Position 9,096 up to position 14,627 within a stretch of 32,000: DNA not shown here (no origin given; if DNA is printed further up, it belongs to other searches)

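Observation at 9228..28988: Uninterrupted 19.8-kb gene for a 6,586-aa, mostly helical, signal-peptide-bearing protein that strings together several unrelated enzyme modules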

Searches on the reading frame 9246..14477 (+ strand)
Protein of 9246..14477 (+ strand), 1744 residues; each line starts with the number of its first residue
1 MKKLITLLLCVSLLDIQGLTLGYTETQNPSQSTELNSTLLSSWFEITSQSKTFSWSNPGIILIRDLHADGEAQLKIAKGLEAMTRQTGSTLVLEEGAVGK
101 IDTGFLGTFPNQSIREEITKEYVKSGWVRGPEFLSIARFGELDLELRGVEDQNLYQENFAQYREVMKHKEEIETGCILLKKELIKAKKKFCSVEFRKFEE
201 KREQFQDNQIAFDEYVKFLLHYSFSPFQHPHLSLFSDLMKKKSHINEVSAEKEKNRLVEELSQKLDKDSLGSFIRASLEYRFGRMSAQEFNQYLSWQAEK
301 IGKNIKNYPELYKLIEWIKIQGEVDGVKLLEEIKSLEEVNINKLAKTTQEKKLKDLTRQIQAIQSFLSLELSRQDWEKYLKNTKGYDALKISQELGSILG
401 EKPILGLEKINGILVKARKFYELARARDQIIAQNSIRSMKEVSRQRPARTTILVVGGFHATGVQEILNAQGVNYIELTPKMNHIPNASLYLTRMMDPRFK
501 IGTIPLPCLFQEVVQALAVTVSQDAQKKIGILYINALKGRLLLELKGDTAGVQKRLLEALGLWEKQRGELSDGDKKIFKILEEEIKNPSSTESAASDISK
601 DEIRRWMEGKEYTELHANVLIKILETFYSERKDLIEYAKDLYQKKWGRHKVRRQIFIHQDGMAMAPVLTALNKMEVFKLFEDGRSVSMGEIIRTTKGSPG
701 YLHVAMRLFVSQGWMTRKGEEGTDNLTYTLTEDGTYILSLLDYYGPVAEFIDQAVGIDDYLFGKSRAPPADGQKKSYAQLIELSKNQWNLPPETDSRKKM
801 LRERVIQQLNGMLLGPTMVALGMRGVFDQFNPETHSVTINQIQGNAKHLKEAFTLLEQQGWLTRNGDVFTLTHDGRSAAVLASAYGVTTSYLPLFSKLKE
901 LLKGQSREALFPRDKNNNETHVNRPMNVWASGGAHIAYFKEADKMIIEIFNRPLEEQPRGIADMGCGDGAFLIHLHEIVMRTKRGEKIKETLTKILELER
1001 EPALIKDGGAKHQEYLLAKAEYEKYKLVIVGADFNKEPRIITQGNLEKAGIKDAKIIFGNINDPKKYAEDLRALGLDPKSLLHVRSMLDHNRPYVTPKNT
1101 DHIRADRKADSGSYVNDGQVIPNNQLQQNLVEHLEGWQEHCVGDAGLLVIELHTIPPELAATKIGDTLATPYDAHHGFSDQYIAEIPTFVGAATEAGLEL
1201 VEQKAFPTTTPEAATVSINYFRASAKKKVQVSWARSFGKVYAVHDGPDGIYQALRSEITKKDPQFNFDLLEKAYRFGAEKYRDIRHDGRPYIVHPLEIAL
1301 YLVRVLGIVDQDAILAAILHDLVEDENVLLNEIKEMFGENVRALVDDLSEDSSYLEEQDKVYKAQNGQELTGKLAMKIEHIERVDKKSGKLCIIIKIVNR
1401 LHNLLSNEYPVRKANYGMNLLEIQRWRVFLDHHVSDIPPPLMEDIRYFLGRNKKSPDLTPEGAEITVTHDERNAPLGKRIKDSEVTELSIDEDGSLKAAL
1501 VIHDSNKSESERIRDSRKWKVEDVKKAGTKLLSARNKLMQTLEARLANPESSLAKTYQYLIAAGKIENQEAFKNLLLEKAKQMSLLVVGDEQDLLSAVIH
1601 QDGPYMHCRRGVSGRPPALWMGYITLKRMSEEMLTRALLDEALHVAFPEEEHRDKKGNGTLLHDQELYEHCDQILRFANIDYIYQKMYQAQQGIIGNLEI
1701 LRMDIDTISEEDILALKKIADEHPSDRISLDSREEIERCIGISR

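Call 14: find_homologous_proteins(query=window:9246-14477:+, max_evalue=0.00001)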
Query window:9246-14477:+ (1744 aa): 14 proteins with E <= 0.00001 among 8000 candidates.
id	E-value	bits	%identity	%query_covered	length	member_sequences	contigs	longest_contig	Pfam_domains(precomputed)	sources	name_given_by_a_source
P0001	6.6e-39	152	27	25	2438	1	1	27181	-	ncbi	-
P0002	7.7e-30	121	25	26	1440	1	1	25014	-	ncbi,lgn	-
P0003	2.5e-23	100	25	25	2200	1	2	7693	PF26157.1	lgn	-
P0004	1.4e-22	97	25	25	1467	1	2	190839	-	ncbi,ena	-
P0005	1.5e-21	94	25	24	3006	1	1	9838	-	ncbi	ncbi:hypothetical protein ACFLTD_02145, partial [Elusimicrobiota bacterium]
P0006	3.3e-19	86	23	26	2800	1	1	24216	PF00092.35,PF13519.13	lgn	-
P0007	4.9e-19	86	25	26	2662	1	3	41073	-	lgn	-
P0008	6.0e-19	85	25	24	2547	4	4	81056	PF00391.30,PF01326.25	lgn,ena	-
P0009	9.7e-14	68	20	28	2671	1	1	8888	-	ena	-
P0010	1.0e-12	65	23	26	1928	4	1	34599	PF13563.13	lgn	-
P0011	1.0e-12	65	25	27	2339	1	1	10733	-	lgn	-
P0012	2.8e-11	60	26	12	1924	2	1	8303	PF04545.23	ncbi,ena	-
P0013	3.2e-9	53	26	14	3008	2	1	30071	PF13847.13,PF13649.13,PF00498.32,PF00027.36,PF08241.19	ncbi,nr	ncbi:MAG TPA: hypothetical protein DCY56_08520, partial [Candidatus Omnitrophica bacterium]|nr:hypot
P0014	7.1e-9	52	21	25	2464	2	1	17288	-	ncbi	-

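Call 60: find_encoding_contigs(protein=P0004, flank=10000, max_places=2)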
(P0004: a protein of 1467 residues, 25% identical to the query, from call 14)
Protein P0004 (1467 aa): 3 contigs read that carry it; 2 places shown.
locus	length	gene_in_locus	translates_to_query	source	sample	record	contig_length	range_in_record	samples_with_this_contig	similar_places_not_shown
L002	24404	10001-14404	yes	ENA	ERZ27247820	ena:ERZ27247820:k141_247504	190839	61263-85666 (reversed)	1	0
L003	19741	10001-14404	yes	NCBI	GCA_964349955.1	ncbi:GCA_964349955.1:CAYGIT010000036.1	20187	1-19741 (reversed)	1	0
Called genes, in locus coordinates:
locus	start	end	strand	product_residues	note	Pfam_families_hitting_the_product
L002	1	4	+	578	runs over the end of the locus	-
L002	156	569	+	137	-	PF01812:5-FTHF_cyc-lig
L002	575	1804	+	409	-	PF13742:tRNA_anti_2, PF01336:tRNA_anti-codon, PF02601:Exonuc_VII_L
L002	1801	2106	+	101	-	PF02609:Exonuc_VII_S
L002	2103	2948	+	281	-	PF00348:polyprenyl_synt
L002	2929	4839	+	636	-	PF13292:DXP_synthase_N, PF02779:Transket_pyr, PF02780:Transketolase_C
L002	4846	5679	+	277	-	PF01513:NAD_kinase, PF20143:NAD_kinase_C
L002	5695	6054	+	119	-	PF00072:Response_reg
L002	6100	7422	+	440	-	PF00749:tRNA-synt_1c, PF19269:Anticodon_2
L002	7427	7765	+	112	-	PF11969:DcpS_C, PF01230:HIT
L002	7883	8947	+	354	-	PF04107:GCS2 (faint)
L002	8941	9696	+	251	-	PF07722:Peptidase_C26, PF00117:GATase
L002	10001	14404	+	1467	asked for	-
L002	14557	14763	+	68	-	PF04255:DUF433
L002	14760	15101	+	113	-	PF18478:PIN_10 (weak), PF18480:DUF5615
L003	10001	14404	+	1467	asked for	-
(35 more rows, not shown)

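Call 61: find_encoding_contigs(protein=P0008, flank=10000, max_places=2)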
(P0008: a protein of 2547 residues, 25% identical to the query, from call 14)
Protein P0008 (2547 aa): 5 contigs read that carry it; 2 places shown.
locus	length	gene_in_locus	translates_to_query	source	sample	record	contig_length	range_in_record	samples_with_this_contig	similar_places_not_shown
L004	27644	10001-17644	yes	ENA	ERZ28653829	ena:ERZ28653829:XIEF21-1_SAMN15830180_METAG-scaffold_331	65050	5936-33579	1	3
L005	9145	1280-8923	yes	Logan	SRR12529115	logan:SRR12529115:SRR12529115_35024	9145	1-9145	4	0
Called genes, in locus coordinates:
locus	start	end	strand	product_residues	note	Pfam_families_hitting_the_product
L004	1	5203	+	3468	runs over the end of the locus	-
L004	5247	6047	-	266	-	PF03099:BPL_LplA_LipB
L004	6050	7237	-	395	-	PF00155:Aminotran_1_2, PF01041:DegT_DnrJ_EryC1, PF01053:Cys_Met_Meta_PP (weak)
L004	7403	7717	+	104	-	PF00829:Ribosomal_L21p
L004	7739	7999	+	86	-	PF01016:Ribosomal_L27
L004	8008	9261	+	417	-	PF01018:GTP1_OBG, PF02421:FeoB_N, PF01926:MMR_HSR1, PF09269:DUF1967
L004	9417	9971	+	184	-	-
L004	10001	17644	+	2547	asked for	PF00391:PEP-utilizers, PF01326:PPDK_N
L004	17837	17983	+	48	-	PF18930:DUF5679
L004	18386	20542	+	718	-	PF09371:Tex_N, PF22706:Tex_central_region, PF14639:YqgF (weak), PF16921:Tex_YqgF, PF14635:HHH_7, PF12836:HHH_3, PF17674:HHH_9, PF00575:S1, +1 more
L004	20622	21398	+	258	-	PF10502:Peptidase_S26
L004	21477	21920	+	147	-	PF01957:NfeD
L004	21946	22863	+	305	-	PF01145:Band_7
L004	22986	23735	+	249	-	-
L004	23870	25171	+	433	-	-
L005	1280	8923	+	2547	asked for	PF00391:PEP-utilizers, PF01326:PPDK_N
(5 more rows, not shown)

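Call 70: search_protein_families(library=pfam, proteins=[P0003, P0004, P0002, P0007, P0012], max_evalue=0.00001)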
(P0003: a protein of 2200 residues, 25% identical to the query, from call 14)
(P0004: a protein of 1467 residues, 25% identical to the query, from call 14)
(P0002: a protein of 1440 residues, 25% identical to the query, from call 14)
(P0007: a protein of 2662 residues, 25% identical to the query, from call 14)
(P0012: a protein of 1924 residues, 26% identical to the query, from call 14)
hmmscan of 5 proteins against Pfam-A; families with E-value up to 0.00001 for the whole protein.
P0003 (2200 aa): 0 families

P0004 (1467 aa): 0 families

P0002 (1440 aa): 0 families

P0007 (2662 aa): 0 families

P0012 (1924 aa): 1 family
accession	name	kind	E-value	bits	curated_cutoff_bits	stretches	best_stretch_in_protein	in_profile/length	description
PF04545.22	Sigma70_r4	-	2.2e-18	65.9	24.1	1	725-776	2-49/50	Sigma-70, region 4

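Call 71: search_protein_families(library=pfam, proteins=[P0014, P0009], max_evalue=0.00001)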
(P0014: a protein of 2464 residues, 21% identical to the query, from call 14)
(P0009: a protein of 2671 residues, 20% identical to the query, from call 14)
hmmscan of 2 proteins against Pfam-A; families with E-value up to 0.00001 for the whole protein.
P0014 (2464 aa): 0 families

P0009 (2671 aa): 0 families

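Call 92: list_cluster_members(proteins=[P0001, P0002, P0004, P0012, P0014, P0016, P0017, P0018, P0020, P0026])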
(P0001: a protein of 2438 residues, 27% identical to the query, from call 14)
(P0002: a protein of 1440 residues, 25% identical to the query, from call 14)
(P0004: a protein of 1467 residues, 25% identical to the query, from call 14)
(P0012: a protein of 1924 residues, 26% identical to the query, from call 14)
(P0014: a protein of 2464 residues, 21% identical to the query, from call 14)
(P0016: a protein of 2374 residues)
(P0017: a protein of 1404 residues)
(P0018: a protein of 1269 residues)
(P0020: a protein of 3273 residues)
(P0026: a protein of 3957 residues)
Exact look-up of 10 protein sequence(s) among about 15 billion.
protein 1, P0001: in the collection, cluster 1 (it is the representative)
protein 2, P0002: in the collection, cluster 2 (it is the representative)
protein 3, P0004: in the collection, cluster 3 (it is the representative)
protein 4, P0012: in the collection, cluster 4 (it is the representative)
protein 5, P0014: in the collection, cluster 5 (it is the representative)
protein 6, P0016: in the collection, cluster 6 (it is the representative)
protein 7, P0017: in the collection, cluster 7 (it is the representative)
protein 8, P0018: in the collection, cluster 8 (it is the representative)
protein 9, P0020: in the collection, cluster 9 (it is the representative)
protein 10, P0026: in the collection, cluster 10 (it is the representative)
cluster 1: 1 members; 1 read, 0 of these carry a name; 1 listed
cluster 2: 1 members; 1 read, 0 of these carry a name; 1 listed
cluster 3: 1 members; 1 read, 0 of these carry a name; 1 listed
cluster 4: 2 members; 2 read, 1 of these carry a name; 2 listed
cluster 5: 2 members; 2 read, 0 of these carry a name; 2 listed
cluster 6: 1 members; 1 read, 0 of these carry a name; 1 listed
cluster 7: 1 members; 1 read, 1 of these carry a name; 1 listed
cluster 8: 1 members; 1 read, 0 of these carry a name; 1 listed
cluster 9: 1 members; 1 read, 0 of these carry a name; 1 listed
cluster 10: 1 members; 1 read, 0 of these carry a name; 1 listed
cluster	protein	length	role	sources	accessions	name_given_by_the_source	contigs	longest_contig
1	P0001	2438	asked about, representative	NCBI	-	-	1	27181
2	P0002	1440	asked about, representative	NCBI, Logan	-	-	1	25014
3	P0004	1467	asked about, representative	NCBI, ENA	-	-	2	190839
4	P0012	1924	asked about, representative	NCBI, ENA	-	-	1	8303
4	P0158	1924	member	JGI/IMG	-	RNA polymerase sigma factor (sigma-70 family)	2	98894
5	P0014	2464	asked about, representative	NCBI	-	-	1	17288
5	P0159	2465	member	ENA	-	-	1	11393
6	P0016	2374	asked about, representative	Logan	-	-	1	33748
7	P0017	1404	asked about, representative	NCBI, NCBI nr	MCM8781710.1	MAG: hypothetical protein NC828_01445, partial [Candidatus Omnitrophica bacterium] | hypothetical protein [Candidatus Omnitrophota bacterium]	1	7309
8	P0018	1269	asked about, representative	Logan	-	-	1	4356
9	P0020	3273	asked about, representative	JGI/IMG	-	-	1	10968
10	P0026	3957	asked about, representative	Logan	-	-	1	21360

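Call 113: find_encoding_contigs(protein=P0007, flank=8000, max_places=1)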
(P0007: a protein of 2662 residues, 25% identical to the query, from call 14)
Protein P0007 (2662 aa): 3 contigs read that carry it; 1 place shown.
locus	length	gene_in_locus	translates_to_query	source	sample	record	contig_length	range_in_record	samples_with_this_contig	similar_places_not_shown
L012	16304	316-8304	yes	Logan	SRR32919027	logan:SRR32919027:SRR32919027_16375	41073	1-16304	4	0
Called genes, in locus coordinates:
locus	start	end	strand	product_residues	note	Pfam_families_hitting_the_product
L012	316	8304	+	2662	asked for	-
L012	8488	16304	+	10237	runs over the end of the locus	-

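Call 114: find_encoding_contigs(protein=P0001, flank=8000, max_places=1)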
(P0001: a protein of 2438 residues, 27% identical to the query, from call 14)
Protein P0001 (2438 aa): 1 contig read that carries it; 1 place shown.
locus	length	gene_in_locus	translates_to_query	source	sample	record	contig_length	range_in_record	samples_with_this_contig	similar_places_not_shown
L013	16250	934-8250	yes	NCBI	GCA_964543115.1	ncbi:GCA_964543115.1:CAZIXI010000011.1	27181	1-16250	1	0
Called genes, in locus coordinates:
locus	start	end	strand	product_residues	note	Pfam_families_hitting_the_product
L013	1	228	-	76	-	?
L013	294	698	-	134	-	PF13453:Zn_ribbon_TFIIB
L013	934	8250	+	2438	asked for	-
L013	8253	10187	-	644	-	-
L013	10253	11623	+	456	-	-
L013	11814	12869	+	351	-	PF21088:MS_channel_1st, PF00924:MS_channel_2nd, PF21082:MS_channel_3rd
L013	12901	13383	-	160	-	PF00571:CBS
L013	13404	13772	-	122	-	PF00072:Response_reg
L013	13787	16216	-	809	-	PF03636:Glyco_hydro_65N, PF03632:Glyco_hydro_65m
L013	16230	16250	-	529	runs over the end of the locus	PF00702:Hydrolase, PF13419:HAD_2, PF08282:Hydrolase_3 (faint), PF02358:Trehalose_PPase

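Call 115: find_encoding_contigs(protein=P0013, flank=8000, max_places=1)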
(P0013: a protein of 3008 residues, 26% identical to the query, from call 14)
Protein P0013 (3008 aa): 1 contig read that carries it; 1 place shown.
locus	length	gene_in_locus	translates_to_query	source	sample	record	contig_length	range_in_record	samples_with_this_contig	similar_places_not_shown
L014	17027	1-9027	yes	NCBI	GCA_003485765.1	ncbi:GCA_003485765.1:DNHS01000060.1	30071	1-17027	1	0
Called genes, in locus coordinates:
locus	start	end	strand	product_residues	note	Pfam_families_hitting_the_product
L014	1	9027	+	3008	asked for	PF00498:FHA (weak), PF08241:Methyltransf_11, PF13649:Methyltransf_25, PF13847:Methyltransf_31, PF00027:cNMP_binding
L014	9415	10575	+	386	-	PF13173:AAA_14, PF13635:DUF4143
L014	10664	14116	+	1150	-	PF21033:RMD1-3 (faint), PF13181:TPR_8 (faint), PF13414:TPR_11 (faint), PF13428:TPR_14 (faint), PF06552:TOM20_plant (weak), PF13424:TPR_12 (weak), PF00515:TPR_1 (weak), PF07719:TPR_2 (weak), +4 more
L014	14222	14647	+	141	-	PF00572:Ribosomal_L13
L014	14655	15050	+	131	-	PF00380:Ribosomal_S9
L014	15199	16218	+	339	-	PF01118:Semialdhyde_dh, PF22698:Semialdhyde_dhC_1, PF02774:Semialdhyde_dhC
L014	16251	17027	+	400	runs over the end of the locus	PF01960:ArgJ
